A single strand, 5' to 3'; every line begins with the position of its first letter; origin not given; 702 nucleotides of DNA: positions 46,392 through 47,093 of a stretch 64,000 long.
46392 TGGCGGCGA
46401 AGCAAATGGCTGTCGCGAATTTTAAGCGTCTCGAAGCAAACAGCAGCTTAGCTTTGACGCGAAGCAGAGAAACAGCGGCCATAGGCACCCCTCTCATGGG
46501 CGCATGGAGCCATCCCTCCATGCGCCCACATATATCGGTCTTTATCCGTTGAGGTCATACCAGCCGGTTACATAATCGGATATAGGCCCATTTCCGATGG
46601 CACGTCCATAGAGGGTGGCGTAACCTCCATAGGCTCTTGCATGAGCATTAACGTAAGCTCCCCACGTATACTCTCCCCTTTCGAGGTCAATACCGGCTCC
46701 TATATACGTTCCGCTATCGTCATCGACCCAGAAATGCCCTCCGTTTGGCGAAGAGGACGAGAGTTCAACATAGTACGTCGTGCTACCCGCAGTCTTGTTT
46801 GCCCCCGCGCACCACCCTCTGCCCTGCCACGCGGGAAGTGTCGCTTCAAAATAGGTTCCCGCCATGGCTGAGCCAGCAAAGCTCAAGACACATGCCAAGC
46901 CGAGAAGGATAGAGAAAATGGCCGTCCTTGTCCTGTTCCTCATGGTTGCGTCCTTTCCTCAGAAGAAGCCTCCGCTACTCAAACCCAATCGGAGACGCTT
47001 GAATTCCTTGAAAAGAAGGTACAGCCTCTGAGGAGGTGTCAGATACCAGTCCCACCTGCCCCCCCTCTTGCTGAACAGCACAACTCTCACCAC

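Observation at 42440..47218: Low-GC six-gene operon of unknown function built around one ABC ATPase, bracketed by near-identical palindromes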

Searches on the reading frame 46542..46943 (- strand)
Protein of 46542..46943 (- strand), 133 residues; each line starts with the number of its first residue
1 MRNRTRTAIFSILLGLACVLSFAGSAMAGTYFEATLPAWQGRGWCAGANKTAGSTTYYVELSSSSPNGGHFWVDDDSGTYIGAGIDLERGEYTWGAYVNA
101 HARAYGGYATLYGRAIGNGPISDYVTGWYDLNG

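Call 8: search_protein_families(library=pfam, proteins=[window:46542-46943:-], max_evalue=1)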
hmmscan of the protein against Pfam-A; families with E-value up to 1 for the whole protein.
window:46542-46943:- (133 aa): 0 families

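Call 9: search_protein_families(library=ncbifam, proteins=[window:46542-46943:-], max_evalue=1)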
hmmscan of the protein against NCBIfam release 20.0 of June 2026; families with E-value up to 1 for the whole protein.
window:46542-46943:- (133 aa): 0 families

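Call 11: find_encoding_contigs(protein=window:46542-46943:-, flank=10000, max_places=8)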
Protein window:46542-46943:- (133 aa): 24 contigs read that carry it; 8 places shown.
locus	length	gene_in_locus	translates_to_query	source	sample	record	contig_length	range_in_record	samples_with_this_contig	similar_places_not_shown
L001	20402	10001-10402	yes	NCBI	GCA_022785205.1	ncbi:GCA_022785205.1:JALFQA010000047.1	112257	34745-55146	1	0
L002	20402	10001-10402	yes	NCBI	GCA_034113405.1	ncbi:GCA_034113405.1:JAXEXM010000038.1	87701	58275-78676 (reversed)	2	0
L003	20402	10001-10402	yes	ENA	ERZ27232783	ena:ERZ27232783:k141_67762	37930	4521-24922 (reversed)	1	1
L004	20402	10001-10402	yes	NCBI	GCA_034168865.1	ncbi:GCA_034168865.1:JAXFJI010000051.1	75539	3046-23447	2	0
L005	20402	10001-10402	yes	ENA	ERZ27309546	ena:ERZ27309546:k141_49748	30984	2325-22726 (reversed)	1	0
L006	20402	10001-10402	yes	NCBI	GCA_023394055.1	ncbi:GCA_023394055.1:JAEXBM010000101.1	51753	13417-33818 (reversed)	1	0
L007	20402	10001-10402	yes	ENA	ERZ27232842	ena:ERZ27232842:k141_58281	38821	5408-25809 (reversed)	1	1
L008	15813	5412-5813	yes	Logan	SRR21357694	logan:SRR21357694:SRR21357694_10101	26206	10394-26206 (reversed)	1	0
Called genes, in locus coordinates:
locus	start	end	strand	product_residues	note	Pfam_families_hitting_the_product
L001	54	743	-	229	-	PF08876:DUF1836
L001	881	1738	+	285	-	PF02645:DegV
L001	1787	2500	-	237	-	PF01048:PNP_UDP_1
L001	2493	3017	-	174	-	PF02664:LuxS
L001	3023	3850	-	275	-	PF21088:MS_channel_1st (weak), PF00924:MS_channel_2nd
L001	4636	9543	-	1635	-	PF00754:F5_F8_type_C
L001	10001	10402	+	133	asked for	-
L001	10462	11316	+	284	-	-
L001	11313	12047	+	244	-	-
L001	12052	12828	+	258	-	-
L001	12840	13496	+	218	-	PF00005:ABC_tran, PF02463:SMC_N (faint), PF13304:AAA_21 (faint)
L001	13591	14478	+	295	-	-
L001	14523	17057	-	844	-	PF00580:UvrD-helicase, PF01443:Viral_helicase1 (faint), PF13245:AAA_19, PF13604:AAA_30 (faint), PF13361:UvrD_C, PF13538:UvrD_C_2, PF21196:PcrA_UvrD_tudor (weak)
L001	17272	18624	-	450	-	PF01266:DAO (faint), PF02254:TrkA_N (faint), PF02737:3HCDH_N (faint), PF03486:HI0933_like (faint), PF07992:Pyr_redox_2, PF13738:Pyr_redox_3, PF00070:Pyr_redox, PF02852:Pyr_redox_dim, +3 more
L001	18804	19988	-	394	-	PF01136:Peptidase_U32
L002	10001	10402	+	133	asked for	-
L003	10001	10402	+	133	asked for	-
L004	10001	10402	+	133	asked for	-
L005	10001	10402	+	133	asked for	-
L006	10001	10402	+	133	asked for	-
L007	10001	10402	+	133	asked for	-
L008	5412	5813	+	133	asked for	-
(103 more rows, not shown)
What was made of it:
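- Checked: Public gene calls use ATG 44104 (218 aa; call 11).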

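Call 13: find_homologous_proteins(query=window:46542-46943:-, max_evalue=0.01)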
Query window:46542-46943:- (133 aa): 2 proteins with E <= 0.01 among 13 candidates.
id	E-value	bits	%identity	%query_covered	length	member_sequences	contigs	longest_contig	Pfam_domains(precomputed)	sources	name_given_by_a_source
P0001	1.4e-83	296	99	100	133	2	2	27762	-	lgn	-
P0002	7.7e-31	125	46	100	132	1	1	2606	-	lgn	-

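Call 15: find_encoding_contigs(protein=P0002, flank=10000, max_places=6)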
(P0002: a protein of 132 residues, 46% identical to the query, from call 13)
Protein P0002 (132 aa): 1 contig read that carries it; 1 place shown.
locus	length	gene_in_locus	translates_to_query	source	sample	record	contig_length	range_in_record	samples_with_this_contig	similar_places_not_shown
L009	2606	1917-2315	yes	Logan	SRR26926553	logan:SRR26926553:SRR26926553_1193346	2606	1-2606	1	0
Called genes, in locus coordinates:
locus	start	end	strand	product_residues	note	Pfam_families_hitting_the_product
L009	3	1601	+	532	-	?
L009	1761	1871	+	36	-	-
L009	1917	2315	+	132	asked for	-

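Call 18: search_protein_families(library=padloc, proteins=[window:46542-46943:-], max_evalue=1)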
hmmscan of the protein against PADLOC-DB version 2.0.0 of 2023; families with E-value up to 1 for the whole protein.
window:46542-46943:- (133 aa): 0 families

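Call 24: search_protein_representatives(protein=window:46542-46943:-)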
Query: 133 residues. Proteins with E-value up to 0.001 (for the whole library): 6; up to 1e-10: 2; up to 1e-30: 1. The best 6 are listed.
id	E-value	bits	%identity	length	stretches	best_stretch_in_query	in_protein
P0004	8.8e-34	132.6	52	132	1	6-133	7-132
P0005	5.3e-12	62.0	35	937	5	17-77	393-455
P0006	2.8e-07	46.7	35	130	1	14-132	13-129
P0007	1.0e-05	41.7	25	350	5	18-62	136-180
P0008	9.3e-05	38.5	36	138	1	5-98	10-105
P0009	2.6e-04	37.1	32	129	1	6-132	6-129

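Call 28: find_related_loci(query=A1, collection=genome_contigs, flank=10000)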
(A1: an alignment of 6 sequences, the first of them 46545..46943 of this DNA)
Query A1 (133 aa) in genome_contigs; peptide patterns used: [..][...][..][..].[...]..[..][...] (x = any residue, [..] = any of these).
10 stretches matched a pattern; 6 encode a relative of the query (tblastn E <= 1e-3); 6 distinct loci.
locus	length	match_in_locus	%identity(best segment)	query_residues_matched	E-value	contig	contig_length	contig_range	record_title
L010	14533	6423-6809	32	1-132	3e-12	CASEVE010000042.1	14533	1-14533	uncultured Olsenella sp. isolate T11_L1_319319_idba_bin.2 genome assembly, contig: T11_L1_319319_idba_bin.2.fa_scaffold_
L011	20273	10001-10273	33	37-132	2e-8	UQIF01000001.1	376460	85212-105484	uncultured Olsenella sp. isolate UMGS304 genome assembly, contig: NODE_5_length_376460_cov_8.35253, whole genome shotgun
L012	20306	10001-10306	27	28-132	2e-7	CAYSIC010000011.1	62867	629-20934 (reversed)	MAG TPA_asm: uncultured Atopobium sp. isolate SRP192927_co8_257 genome assembly, contig: NODE_311_length_62867_cov_5.328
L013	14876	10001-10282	32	35-132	1e-6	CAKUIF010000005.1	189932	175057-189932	MAG: uncultured Olsenella sp. isolate REFINED_METABAT215_TOP10_CONTIGS_1500_ASSEMBLY_K77_MERGED__Hadza_MoBio_hadza-E-H_I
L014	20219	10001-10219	36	63-129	2e-5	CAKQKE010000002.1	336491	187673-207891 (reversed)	MAG: uncultured Clostridia bacterium isolate REFINED_METABAT215_TOP10_CONTIGS_1500_ASSEMBLY_K77_MERGED__Hadza_MoBio_hadz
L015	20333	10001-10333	31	19-132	3e-4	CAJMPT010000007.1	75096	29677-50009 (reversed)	TPA_asm: uncultured bacterium isolate ERR1600689-bin.8 genome assembly, contig: NODE_365_length_75096_cov_9.982063, whol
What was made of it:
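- On Horizontally acquired genomic island: Related species lacking it could not be surveyed because the genome scan cap was used (call 28).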

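Call 36: predict_structure(alignment_id=A1)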
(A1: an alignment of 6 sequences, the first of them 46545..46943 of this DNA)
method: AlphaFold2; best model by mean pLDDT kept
length: 133 residues; sequences in the alignment: 6
mean_pLDDT: 79.6   pTM: 0.69
mean pLDDT of the five models: 79.6, 64.7, 60.2, 56.3, 54.1
residues with pLDDT >= 90: 34; 70-90: 65; 50-70: 27; < 50: 7
segments of 3 or more residues with pLDDT < 50: 23-27
pLDDT, mean of each block of 10 residues (from residue 1): 59 65 55 86 88 88 87 87 89 85 80 80 86 82
secondary structure, 60 per line:
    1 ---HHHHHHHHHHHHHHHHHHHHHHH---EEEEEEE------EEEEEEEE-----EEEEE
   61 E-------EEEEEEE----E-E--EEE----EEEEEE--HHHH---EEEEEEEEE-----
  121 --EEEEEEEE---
elements in order: H4-26 E30-36 E43-50 E56-61 E69-75 E85-87 E92-97 H100-103 E107-115 E123-130
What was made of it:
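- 46542..46943 (-): g1: a 133-aa precursor with a Sec-type signal peptide (...SAMA|GTYFE). The mature protein is about 105 aa, acidic (pI 4.6) and rich in Gly/Tyr/Trp/Ser/Thr. The AF2 model has pLDDT 79.6 and shows a beta-sandwich of about 9 strands (call 36).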

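Call 40: fold_search(model_id=the predicted structure, library=pdb)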
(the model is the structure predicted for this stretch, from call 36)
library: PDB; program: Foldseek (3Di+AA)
matches with E <= 10: 1261; with E <= 0.001: 0
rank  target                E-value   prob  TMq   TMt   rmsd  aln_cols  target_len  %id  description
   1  7bhq_C                2.6e-03  0.97  0.31  0.23  17.4       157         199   11  In situ assembled Salmonella FlgD hook cap complex (released 2021-05-05)
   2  7eha_C                3.4e-03  0.98  0.34  0.30  14.4       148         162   11  Crystal structure of the flagellar hook cap from Salmonella enterica serovar Typhimurium (released 2021-11-24)
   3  7eha_B                3.8e-03  0.99  0.35  0.30  12.8       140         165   11  Crystal structure of the flagellar hook cap from Salmonella enterica serovar Typhimurium (released 2021-11-24)
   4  3c12                  4.3e-03  0.99  0.40  0.39   7.7       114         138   14  Crystal Structure of FlgD from Xanthomonas campestris: Insights into the Hook Capping Essential for Flagellar Assembly (released 2008-12-09)
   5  7bhq_B                5.3e-03  0.96  0.31  0.22  13.7       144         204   14  In situ assembled Salmonella FlgD hook cap complex (released 2021-05-05)
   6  9i0y_0                7.0e-03  0.99  0.36  0.41   7.2       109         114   12  Recombinant Ena2A fibers (released 2025-03-12)
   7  9ib9_B                7.8e-03  0.87  0.29  0.29   8.6       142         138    8  Tumor necrosis factor-like lectin PLTL from Photorhabdus laumondii in complex with B Lewis b pentasaccharide (released 2025-10-29)
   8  9i0y_a                8.3e-03  0.98  0.36  0.41   7.2       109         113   12  Recombinant Ena2A fibers (released 2025-03-12)
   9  3afg_B                8.8e-03  1.00  0.44  0.15   4.8       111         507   14  Crystal structure of ProN-Tk-SP from Thermococcus kodakaraensis (released 2010-08-04)
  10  3osv_B                9.8e-03  0.99  0.39  0.39   5.9       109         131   12  The crytsal structure of FLGD from P. Aeruginosa (released 2011-05-04)
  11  9t3p_A                9.8e-03  0.84  0.28  0.32   8.4       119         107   13  Nonameric Ena1C ring of Bacillus cereus (released 2025-12-03)
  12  1w0n                  1.0e-02  0.97  0.35  0.38   5.4       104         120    8  Structure of uncomplexed Carbohydrate Binding Domain CBM36 (released 2004-10-27)
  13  7bhq_A                1.2e-02  0.92  0.33  0.24  13.7       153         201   12  In situ assembled Salmonella FlgD hook cap complex (released 2021-05-05)
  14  1xb9_F                1.2e-02  0.63  0.23  0.27   8.0       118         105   11  The structure and function of Xenopus NO38-core, a histone chaperone in the nucleolus (released 2004-12-21)
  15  9ues_B                1.2e-02  1.00  0.44  0.18   4.9       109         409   14  Crystal structure of an inactive TKSP mutant in complex with the TKS propeptide (released 2026-02-18)
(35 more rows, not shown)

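Call 48: search_solved_structures(query=A1, max_evalue=10)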
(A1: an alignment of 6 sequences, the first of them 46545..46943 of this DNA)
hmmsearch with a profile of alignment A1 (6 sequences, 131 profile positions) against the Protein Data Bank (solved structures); distinct sequences matched with E-value up to 10: 0.
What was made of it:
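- On Lactococcin 972 bacteriocin system: The g1 profile finds nothing in PDB sequences (call 48).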

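Call 68: search_protein_families(library=pfam, proteins=[L012:9305-9790:+, L010:5790-6266:+, L011:9339-9806:+, L012:7185-9236:+], max_evalue=1)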
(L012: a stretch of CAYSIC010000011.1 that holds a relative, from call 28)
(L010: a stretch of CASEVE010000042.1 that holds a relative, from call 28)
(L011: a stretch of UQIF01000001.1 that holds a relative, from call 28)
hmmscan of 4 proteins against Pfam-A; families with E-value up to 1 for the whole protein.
L012:9305-9790:+ (162 aa): 0 families

L010:5790-6266:+ (159 aa): 0 families

L011:9339-9806:+ (156 aa): 3 families
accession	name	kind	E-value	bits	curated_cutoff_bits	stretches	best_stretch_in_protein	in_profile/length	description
PF07495.19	Y_Y_Y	-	0.045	14.1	26.6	1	118-137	24-43/65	Y_Y_Y domain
PF16640.11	Big_3_5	-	0.078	14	35.5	0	96-134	29-63/88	Bacterial Ig-like domain (group 3)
PF14362.11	DUF4407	-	0.14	11.9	31.3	1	3-45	249-293/297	Domain of unknown function (DUF4407)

L012:7185-9236:+ (684 aa): 6 families
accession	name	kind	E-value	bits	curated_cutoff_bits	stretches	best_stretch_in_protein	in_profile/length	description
PF00196.25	GerE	-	3e-17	62.4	23.5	2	306-361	2-57/57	Bacterial regulatory proteins, luxR family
PF08281.18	Sigma70_r4_2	-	4.8e-08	33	25.7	2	310-348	15-53/54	Sigma-70, region 4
PF13384.12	HTH_23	-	1.6e-06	28.2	24.6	1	312-354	9-49/50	Homeodomain-like domain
PF13551.12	HTH_29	-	7.6e-05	23.2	28.1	1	317-358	7-47/64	Winged helix-turn helix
PF13518.12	HTH_28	-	8.3e-05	23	25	1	620-651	4-35/52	Helix-turn-helix domain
PF06056.18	Terminase_5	-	0.012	16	20.3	1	325-350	17-41/58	Putative ATPase subunit of terminase (gpP-like)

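Call 80: find_related_loci(query=A12, collection=metagenome_contigs, flank=8000)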
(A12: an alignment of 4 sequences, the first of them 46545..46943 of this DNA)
Query A12 (133 aa) in metagenome_contigs; peptide patterns used: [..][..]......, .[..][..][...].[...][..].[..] (x = any residue, [..] = any of these).
121 stretches matched a pattern; 2 encode a relative of the query (tblastn E <= 1e-3); 2 distinct loci.
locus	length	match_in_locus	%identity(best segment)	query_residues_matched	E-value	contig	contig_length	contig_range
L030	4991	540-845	61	31-133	2e-39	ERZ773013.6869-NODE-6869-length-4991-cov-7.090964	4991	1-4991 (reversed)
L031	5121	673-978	60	31-133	1e-37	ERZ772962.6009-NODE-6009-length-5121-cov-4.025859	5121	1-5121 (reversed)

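Call 81: find_encoding_contigs(protein=P0004, flank=8000, max_places=3)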
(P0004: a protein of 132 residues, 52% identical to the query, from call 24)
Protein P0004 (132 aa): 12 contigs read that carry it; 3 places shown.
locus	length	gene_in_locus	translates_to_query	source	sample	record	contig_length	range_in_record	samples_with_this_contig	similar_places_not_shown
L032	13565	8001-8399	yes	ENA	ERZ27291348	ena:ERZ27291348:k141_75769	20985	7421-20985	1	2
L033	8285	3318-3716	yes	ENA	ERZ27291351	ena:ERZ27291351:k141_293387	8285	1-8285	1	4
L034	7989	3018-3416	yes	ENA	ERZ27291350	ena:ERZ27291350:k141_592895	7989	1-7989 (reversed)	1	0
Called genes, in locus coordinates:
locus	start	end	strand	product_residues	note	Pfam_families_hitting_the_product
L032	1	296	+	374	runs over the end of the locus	PF01321:Creatinase_N, PF00557:Peptidase_M24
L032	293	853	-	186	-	-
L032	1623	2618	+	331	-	PF03610:EIIA-man, PF03830:PTSIIB_sorb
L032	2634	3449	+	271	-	PF03609:EII-Sor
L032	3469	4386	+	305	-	PF03613:EIID-AGA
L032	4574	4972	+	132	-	PF06115:DUF956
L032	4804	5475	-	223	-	-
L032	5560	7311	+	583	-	PF00196:GerE, PF08281:Sigma70_r4_2 (faint), PF13384:HTH_23 (faint)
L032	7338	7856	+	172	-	-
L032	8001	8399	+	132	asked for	-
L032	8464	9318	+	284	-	-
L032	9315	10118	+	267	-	-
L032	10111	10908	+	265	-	-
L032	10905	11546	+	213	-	PF00005:ABC_tran, PF02463:SMC_N (faint), PF13304:AAA_21 (faint)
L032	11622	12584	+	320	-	-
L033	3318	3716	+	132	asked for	-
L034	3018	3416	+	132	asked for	-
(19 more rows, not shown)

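Call 98: search_protein_families(library=phrogs, proteins=[window:46542-46943:-], max_evalue=0.1)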
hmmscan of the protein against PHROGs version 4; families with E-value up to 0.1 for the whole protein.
window:46542-46943:- (133 aa): 0 families

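Call 102: fold_search(model_id=the predicted structure, library=viral)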
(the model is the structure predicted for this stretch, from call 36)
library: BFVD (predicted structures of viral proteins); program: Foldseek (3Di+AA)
matches with E <= 10: 1709; with E <= 0.001: 4
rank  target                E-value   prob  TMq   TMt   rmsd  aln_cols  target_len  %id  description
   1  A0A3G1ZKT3            2.8e-04  1.00  0.47  0.35   9.7       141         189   12  Transmembrane domain protein [Halobacterium phage phiH]
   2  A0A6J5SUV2            4.2e-04  1.00  0.45  0.44   4.7       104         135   19  Uncharacterized protein [uncultured Caudovirales phage]
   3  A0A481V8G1            4.2e-04  1.00  0.40  0.36  17.1       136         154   15  Transmembrane domain protein [Halobacterium phage ChaoS9]
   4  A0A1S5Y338            6.5e-04  1.00  0.47  0.52   4.4       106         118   11  Uncharacterized protein [uncultured archaeal virus]
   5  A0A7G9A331            1.0e-03  1.00  0.52  0.57   4.4       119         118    8  (no name in the UniProt tables at hand)
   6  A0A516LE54            1.2e-03  0.85  0.26  0.18  16.3       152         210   13  (no name in the UniProt tables at hand)
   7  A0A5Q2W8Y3            1.3e-03  1.00  0.38  0.40   9.7       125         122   11  (no name in the UniProt tables at hand)
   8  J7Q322                1.3e-03  1.00  0.48  0.38  18.2       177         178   13  Uncharacterized protein [Alphaspiravirus yamagawaense]
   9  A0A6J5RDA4            1.6e-03  1.00  0.36  0.33   6.9       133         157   10  Uncharacterized protein [uncultured Caudovirales phage]
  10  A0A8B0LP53            1.6e-03  1.00  0.37  0.42   7.1       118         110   14  Uncharacterized protein [uncultured archaeal virus]
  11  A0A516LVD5            2.6e-03  0.97  0.33  0.23   8.0       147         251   12  (no name in the UniProt tables at hand)
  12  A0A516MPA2            2.9e-03  1.00  0.40  0.36   5.7       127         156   13  (no name in the UniProt tables at hand)
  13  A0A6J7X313            3.0e-03  1.00  0.38  0.41   6.6       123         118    9  Uncharacterized protein [uncultured Caudovirales phage]
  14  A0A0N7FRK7            3.2e-03  1.00  0.44  0.19   5.5       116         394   11  (no name in the UniProt tables at hand)
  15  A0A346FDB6            3.2e-03  1.00  0.44  0.29   4.1       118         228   14  Uncharacterized protein [Sphingomonas phage Scott]
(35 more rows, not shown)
